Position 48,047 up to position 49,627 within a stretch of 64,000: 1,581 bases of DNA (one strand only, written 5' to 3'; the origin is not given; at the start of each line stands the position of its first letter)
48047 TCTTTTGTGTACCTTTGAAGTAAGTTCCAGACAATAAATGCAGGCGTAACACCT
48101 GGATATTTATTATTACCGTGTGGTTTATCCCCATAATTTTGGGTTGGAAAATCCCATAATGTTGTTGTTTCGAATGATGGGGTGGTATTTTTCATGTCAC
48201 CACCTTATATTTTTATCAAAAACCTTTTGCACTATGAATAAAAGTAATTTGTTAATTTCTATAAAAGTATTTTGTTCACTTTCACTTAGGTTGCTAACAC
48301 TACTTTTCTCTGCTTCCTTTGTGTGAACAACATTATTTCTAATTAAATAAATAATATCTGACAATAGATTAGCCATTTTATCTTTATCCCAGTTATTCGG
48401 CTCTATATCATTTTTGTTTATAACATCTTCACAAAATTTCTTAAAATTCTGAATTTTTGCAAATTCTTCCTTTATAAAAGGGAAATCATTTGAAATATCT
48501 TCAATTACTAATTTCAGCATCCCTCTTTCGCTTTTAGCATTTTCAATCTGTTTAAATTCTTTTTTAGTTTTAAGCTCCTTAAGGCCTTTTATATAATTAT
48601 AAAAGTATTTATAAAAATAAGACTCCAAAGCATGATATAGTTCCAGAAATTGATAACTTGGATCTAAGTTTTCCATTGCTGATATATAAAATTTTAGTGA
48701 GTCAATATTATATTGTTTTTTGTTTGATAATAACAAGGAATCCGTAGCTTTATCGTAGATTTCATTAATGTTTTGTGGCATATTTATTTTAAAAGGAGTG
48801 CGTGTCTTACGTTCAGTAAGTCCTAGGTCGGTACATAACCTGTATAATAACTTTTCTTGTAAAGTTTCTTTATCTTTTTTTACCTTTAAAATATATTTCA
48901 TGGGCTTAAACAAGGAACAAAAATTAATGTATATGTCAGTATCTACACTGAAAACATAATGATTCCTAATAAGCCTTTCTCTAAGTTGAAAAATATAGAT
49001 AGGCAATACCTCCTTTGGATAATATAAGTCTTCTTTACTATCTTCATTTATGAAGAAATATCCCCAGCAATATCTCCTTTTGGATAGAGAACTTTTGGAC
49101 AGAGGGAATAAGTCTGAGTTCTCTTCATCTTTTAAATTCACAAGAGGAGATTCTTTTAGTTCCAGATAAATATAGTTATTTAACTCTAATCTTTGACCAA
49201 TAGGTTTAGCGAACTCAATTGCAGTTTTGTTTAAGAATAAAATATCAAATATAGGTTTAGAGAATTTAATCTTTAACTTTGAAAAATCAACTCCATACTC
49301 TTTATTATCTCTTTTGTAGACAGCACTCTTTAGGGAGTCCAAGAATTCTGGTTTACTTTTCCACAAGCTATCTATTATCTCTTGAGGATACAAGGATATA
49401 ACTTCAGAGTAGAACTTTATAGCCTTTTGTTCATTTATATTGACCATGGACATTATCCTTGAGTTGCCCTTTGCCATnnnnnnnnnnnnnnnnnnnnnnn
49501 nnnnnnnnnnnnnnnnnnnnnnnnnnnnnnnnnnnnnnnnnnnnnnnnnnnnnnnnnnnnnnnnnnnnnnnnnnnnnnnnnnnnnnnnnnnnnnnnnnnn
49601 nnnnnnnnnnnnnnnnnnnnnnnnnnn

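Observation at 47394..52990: AT-rich restriction/defense island inserted into the middle of the pyruvate:ferredoxin oxidoreductase operon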

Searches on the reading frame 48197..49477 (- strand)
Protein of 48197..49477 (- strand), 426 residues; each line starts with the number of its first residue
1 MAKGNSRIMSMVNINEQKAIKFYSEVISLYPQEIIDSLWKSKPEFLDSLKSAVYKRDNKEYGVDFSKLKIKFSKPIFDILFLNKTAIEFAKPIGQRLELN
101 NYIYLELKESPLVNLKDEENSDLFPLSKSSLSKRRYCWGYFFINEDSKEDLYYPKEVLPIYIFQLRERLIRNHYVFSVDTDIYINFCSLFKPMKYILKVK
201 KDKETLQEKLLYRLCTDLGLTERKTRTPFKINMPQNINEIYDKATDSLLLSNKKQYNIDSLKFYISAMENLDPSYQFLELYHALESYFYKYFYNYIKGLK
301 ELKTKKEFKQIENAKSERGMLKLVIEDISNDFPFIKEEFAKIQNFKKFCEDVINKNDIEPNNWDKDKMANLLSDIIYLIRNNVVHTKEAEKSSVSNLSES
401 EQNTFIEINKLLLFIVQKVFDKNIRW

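Call 4: search_protein_families(library=pfam, proteins=[window:48197-49477:-], max_evalue=0.01)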
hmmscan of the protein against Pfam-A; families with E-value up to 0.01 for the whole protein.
window:48197-49477:- (426 aa): 0 families

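Call 5: search_protein_families(library=padloc, proteins=[window:48197-49477:-], max_evalue=0.01)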
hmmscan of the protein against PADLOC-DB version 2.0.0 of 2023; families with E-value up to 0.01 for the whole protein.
window:48197-49477:- (426 aa): 0 families

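Call 6: search_protein_families(library=ncbifam, proteins=[window:48197-49477:-], max_evalue=0.01)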
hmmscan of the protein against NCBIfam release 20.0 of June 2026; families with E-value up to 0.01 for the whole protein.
window:48197-49477:- (426 aa): 0 families

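Call 7: search_protein_families(library=padloc, proteins=[window:48197-49477:-], max_evalue=10)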
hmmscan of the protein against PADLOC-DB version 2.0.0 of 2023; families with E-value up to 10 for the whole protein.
window:48197-49477:- (426 aa): 0 families

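Call 28: search_protein_families(library=pfam, proteins=[window:48197-49477:-], max_evalue=10)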
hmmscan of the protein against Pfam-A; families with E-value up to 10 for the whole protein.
window:48197-49477:- (426 aa): 1 family
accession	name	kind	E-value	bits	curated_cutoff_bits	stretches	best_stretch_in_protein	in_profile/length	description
PF17419.7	MauJ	-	0.21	12.9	28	1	261-390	2-87/116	Methylamine utilization protein MauJ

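Call 35: find_homologous_proteins(query=window:48197-49477:-, max_evalue=0.001)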
Query window:48197-49477:- (426 aa): 25 proteins with E <= 0.001 among 6491 candidates.
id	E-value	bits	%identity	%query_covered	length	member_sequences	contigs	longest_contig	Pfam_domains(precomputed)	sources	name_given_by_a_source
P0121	1.4e-267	906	100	98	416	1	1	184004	-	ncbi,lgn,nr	ncbi:MAG: hypothetical protein Q7J67_02805 [bacterium]|nr:hypothetical protein [bacterium]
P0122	2.6e-180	618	71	98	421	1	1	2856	-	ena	-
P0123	1.1e-178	613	70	98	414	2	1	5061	-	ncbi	-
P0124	1.7e-176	606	71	98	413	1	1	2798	-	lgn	-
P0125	3.2e-175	601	68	100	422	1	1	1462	-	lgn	-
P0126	4.0e-175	601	70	98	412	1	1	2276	-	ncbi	-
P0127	1.3e-173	596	69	98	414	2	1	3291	-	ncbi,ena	-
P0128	2.9e-172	592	66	100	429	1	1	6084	-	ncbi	-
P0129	1.0e-170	587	68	98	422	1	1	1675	PF17419.8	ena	-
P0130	7.1e-169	580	67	98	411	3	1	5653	-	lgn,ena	-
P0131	1.9e-168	579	67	100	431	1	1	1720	-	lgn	-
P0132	3.2e-168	578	66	100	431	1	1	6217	-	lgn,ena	-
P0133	3.6e-167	575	66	98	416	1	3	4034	-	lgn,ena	-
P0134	1.6e-166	573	66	98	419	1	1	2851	-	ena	-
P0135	7.7e-166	570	66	98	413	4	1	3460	-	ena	-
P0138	1.7e-138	480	57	97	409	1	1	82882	-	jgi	-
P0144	8.5e-53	198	35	99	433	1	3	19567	-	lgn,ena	-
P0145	1.0e-51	195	36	98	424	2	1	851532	-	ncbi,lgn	ncbi:MAG: hypothetical protein WHS65_01745 [Melioribacteraceae bacterium]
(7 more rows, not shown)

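Call 36: find_encoding_contigs(protein=P0138, flank=8000, max_places=3)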
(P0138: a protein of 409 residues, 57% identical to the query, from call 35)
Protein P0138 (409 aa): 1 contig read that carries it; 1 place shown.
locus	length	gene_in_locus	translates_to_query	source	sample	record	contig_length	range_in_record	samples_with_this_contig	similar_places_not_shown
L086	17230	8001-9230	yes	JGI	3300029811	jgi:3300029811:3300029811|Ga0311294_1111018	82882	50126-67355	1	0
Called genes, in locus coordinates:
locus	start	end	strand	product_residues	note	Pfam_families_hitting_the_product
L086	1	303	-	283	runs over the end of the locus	PF00005:ABC_tran, PF13304:AAA_21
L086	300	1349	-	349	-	-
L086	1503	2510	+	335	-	PF01702:TGT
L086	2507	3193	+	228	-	PF00149:Metallophos, PF12850:Metallophos_2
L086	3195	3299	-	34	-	-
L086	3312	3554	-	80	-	PF01918:Alba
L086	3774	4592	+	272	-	-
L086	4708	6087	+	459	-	PF01555:N6_N4_Mtase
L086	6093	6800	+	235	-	PF18643:RE_BsaWI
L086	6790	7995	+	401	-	-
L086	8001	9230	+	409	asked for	-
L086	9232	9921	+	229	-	PF01555:N6_N4_Mtase, PF05148:Methyltransf_8 (faint), PF08241:Methyltransf_11 (faint), PF01555:N6_N4_Mtase (weak)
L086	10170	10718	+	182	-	-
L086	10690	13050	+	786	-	-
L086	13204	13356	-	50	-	PF04967:HTH_10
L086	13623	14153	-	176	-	PF13489:Methyltransf_23, PF01209:Ubie_methyltran, PF05175:MTS (weak), PF01135:PCMT (weak), PF13847:Methyltransf_31, PF08241:Methyltransf_11, PF08242:Methyltransf_12, PF13649:Methyltransf_25, +4 more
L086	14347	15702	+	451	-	PF00162:PGK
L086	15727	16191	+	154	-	PF07381:EarA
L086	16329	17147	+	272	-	-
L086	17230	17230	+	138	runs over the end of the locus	-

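Call 37: find_encoding_contigs(protein=P0145, flank=8000, max_places=3)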
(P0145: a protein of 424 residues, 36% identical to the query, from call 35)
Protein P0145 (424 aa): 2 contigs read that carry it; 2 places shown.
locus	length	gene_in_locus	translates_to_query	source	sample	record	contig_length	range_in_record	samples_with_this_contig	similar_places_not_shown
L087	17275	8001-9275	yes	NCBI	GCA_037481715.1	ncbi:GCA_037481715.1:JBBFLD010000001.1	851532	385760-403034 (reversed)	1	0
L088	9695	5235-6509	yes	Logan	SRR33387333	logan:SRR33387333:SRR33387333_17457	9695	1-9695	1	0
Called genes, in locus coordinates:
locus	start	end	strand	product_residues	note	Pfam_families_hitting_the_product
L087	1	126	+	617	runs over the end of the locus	PF02518:HATPase_c (weak), PF13589:HATPase_c_3, PF01119:DNA_mis_repair, PF08676:MutL_C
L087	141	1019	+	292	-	PF01040:UbiA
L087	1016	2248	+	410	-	PF01595:CNNM, PF00571:CBS (weak), PF03471:CorC_HlyC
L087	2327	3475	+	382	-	PF01702:TGT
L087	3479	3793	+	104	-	PF02699:YajC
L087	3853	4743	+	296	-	PF00491:Arginase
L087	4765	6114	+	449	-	PF01555:N6_N4_Mtase (weak), PF08241:Methyltransf_11 (faint)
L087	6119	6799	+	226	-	PF18643:RE_BsaWI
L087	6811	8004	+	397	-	-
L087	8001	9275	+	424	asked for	-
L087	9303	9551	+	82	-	-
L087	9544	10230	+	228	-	PF01555:N6_N4_Mtase, PF05148:Methyltransf_8 (weak), PF01170:UPF0020 (faint), PF08241:Methyltransf_11 (faint)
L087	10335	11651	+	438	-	PF25145:NfeD1b_N, PF01972:SDH_protease (weak), PF24961:NfeD_membrane, PF01957:NfeD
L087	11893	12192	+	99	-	PF00166:Cpn10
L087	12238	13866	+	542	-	PF00118:Cpn60_TCP1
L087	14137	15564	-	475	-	PF01425:Amidase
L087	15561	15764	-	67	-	PF02416:TatA_B_E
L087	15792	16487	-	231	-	PF13507:GATase_5, PF01965:DJ-1_PfpI (weak), PF07685:GATase_3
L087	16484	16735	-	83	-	PF02700:PurS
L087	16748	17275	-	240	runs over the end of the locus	PF01066:CDP-OH_P_transf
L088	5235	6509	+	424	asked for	-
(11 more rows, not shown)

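Call 38: find_encoding_contigs(protein=P0144, flank=8000, max_places=3)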
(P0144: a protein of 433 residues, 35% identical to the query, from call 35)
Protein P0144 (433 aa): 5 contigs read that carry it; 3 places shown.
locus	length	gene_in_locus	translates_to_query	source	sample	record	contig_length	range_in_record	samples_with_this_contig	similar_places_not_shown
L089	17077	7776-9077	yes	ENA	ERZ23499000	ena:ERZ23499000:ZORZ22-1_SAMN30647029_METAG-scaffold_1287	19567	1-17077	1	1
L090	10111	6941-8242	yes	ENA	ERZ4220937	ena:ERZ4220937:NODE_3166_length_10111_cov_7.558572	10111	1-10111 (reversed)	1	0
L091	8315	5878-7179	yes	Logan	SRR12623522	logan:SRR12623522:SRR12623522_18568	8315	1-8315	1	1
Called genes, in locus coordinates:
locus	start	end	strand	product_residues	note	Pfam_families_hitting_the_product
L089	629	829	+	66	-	PF07872:DUF1659 (weak)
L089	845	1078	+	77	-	PF11148:DUF2922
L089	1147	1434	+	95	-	-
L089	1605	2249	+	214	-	PF01510:Amidase_2, PF00395:SLH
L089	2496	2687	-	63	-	-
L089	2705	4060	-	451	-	PF04055:Radical_SAM, PF13353:Fer4_12 (weak), PF13186:SPASM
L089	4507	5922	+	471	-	PF01555:N6_N4_Mtase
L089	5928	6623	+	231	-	PF18643:RE_BsaWI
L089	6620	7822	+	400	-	-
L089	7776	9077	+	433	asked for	-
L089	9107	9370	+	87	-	-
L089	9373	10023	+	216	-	PF18728:HEPN_AbiV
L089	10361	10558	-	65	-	-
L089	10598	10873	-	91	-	PF11171:DUF2958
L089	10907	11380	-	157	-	-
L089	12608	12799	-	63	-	-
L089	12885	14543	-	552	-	PF13589:HATPase_c_3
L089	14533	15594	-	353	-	PF00145:DNA_methylase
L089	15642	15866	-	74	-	PF12564:TypeIII_RM_meth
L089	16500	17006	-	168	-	PF03852:Vsr, PF18741:MTES_1575 (faint), PF04480:DUF559 (weak)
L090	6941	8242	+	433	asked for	-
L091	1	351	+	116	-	?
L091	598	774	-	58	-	-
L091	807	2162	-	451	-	PF04055:Radical_SAM, PF13353:Fer4_12 (weak), PF13186:SPASM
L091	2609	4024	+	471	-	PF01555:N6_N4_Mtase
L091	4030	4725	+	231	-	PF18643:RE_BsaWI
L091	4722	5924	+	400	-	-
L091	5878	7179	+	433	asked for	-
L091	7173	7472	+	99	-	-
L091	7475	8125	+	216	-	PF18728:HEPN_AbiV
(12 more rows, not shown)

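Call 43: search_protein_families(library=padloc, proteins=[L086:6790-7995:+, L086:8001-9230:+, L087:6811-8004:+, L087:8001-9275:+, L089:6620-7822:+, L089:7776-9077:+], max_evalue=0.1)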
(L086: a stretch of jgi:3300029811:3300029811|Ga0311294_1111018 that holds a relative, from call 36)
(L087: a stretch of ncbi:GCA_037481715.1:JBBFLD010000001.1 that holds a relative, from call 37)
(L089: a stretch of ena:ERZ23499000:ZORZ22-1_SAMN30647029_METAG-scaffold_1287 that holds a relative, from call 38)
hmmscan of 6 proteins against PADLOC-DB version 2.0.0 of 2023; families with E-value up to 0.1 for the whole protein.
L086:6790-7995:+ (401 aa): 1 family
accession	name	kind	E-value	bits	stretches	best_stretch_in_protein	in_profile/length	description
PDLC03835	DzbA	-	7.2e-81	270.5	1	8-390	3-373/393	-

L086:8001-9230:+ (409 aa): 1 family
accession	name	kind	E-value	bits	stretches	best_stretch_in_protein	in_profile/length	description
PDLC03836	DzbB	-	1e-11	42.9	1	168-407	115-338/341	-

L087:6811-8004:+ (397 aa): 1 family
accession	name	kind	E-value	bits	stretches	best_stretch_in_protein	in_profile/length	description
PDLC03835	DzbA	-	3.3e-82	274.9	1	4-393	3-383/393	-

L087:8001-9275:+ (424 aa): 1 family
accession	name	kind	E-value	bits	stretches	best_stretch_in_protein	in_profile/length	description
PDLC03836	DzbB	-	1.1e-11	42.7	1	230-404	169-328/341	-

L089:6620-7822:+ (400 aa): 1 family
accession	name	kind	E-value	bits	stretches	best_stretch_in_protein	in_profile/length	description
PDLC03835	DzbA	-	7e-81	270.5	1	5-395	2-382/393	-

L089:7776-9077:+ (433 aa): 1 family
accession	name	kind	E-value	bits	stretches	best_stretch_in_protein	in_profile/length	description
PDLC03836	DzbB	-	8e-16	56.4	1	212-413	141-324/341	-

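Call 49: find_related_loci(query=A1, collection=metagenome_contigs, flank=10000)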
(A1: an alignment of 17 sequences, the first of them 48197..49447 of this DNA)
Query A1 (416 aa) in metagenome_contigs; peptide patterns used: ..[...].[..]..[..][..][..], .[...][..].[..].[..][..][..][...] (x = any residue, [..] = any of these).
281 stretches matched a pattern; 12 encode a relative of the query (tblastn E <= 1e-3); 12 distinct loci.
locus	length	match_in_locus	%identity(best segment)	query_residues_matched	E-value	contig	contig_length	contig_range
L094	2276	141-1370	70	1-416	0e+0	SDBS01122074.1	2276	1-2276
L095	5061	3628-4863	69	1-416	0e+0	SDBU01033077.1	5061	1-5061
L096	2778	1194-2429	69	1-416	0e+0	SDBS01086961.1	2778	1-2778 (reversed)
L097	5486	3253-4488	69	1-416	0e+0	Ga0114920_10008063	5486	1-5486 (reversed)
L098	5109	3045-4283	65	1-416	8e-176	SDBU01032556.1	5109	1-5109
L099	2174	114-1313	51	14-416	3e-134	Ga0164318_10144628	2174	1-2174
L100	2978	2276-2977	74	1-240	1e-111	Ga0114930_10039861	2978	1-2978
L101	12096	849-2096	43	2-416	1e-96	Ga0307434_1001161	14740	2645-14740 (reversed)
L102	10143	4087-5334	43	2-416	1e-96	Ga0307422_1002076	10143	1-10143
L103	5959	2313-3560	43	2-416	1e-96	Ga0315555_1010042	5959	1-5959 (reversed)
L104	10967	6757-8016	34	2-416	3e-58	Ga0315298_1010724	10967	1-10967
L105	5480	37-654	32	174-377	6e-18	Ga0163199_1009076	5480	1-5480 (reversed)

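Call 88: predict_structure(alignment_id=A1)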
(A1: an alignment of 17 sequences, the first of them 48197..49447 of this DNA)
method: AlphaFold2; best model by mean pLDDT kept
length: 416 residues; sequences in the alignment: 17
mean_pLDDT: 67.1   pTM: 0.44
mean pLDDT of the five models: 67.1, 64.2, 63.3, 62.9, 57.9
residues with pLDDT >= 90: 67; 70-90: 170; 50-70: 55; < 50: 124
segments of 3 or more residues with pLDDT < 50: 98-141, 193-260, 376-383, 414-416
pLDDT, mean of each block of 10 residues (from residue 1): 91 93 86 95 87 89 88 85 68 54 31 30 29 34 63 85 58 80 60 50 36 26 29 33 34 39 73 79 81 75 87 91 90 89 82 83 91 58 63 85 80 51
secondary structure, 60 per line:
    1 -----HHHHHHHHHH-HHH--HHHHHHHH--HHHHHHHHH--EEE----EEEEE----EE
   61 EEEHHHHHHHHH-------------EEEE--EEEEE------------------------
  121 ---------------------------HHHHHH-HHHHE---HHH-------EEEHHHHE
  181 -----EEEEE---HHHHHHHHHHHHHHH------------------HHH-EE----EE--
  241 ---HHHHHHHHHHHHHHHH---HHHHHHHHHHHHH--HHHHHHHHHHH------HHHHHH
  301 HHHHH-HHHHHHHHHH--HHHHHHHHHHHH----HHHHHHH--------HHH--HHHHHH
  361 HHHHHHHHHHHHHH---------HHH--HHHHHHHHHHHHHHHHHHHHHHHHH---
elements in order: H6-15 H22-29 H32-40 E43-45 E50-54 E59-63 H64-72 E86-89 E92-96 H148-153 H155-158 E173-175 H176-179 E186-190 H194-208 H244-259 H263-275 H278-288 H295-305 H307-316 H319-330 H335-341 H355-374 H389-413

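Call 93: search_protein_families(library=padloc, proteins=[L089:9373-10023:+], max_evalue=0.01)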
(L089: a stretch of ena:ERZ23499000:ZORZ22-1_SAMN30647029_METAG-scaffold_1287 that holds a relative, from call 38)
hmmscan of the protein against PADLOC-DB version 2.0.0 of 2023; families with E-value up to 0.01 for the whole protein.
L089:9373-10023:+ (216 aa): 1 family
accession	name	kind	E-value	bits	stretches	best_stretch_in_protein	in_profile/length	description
PDLC02353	AbiV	-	3e-08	31.6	1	28-87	40-95/196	AbiV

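Call 108: list_cluster_members(proteins=[P0121, P0001, P0145])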
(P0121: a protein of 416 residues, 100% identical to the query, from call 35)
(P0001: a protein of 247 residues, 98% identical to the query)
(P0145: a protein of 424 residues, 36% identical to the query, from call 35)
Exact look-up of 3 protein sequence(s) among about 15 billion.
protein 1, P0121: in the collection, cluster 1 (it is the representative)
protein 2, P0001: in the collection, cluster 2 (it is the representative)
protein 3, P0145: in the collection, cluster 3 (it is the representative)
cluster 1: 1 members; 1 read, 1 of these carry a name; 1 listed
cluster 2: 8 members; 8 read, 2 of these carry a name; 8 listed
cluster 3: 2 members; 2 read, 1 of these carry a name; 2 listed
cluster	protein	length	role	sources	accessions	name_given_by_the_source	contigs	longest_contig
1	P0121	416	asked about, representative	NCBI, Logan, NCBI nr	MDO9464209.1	MAG: hypothetical protein Q7J67_02805 [bacterium] | hypothetical protein [bacterium]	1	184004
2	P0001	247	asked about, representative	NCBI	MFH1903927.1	MAG: thiamine pyrophosphate-dependent enzyme [bacterium]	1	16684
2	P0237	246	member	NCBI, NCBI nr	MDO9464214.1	MAG: thiamine pyrophosphate-dependent enzyme [bacterium] | thiamine pyrophosphate-dependent enzyme [bacterium]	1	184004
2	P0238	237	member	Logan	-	-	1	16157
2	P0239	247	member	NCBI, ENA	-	-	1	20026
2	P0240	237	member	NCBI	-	-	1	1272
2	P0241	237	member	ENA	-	-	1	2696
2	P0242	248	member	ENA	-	-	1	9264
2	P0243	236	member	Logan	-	-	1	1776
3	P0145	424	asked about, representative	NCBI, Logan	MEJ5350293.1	MAG: hypothetical protein WHS65_01745 [Melioribacteraceae bacterium]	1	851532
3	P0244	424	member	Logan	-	-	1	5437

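Call 109: find_encoding_contigs(protein=P0239, flank=8000, max_places=3)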
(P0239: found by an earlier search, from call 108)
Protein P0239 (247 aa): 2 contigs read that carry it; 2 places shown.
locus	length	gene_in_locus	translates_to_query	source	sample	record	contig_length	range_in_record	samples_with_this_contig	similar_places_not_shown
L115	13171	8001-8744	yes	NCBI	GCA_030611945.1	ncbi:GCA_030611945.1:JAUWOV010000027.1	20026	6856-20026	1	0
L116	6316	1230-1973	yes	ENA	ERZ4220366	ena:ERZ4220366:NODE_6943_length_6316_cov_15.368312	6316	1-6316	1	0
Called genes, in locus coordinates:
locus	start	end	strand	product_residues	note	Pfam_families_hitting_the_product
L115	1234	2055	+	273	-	PF00793:DAHP_synth_1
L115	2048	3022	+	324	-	PF01380:SIS, PF00571:CBS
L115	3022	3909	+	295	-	PF01513:NAD_kinase, PF20143:NAD_kinase_C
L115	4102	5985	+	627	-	PF13231:PMT_2, PF02366:PMT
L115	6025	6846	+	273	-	PF04383:KilA-N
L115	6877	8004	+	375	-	PF01855:POR_N, PF02780:Transketolase_C (weak), PF17147:PFOR_II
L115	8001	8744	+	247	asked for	PF02775:TPP_enzyme_C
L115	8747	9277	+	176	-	PF01558:POR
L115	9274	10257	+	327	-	PF00294:PfkB, PF01256:Carb_kinase (weak), PF08543:Phos_pyr_kin (weak)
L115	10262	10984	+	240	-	PF00149:Metallophos, PF12850:Metallophos_2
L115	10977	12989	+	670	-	PF22745:Nlig-Ia, PF01653:DNA_ligase_aden, PF03120:OB_DNA_ligase, PF03119:DNA_ligase_ZBD (weak), PF14520:HHH_5 (faint), PF12826:HHH_2, PF00533:BRCT, PF12738:PTCB-BRCT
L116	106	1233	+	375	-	PF01855:POR_N, PF02780:Transketolase_C (weak), PF17147:PFOR_II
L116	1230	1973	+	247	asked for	PF02775:TPP_enzyme_C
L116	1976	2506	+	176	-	PF01558:POR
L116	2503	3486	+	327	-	PF00294:PfkB, PF01256:Carb_kinase (weak), PF08543:Phos_pyr_kin (weak)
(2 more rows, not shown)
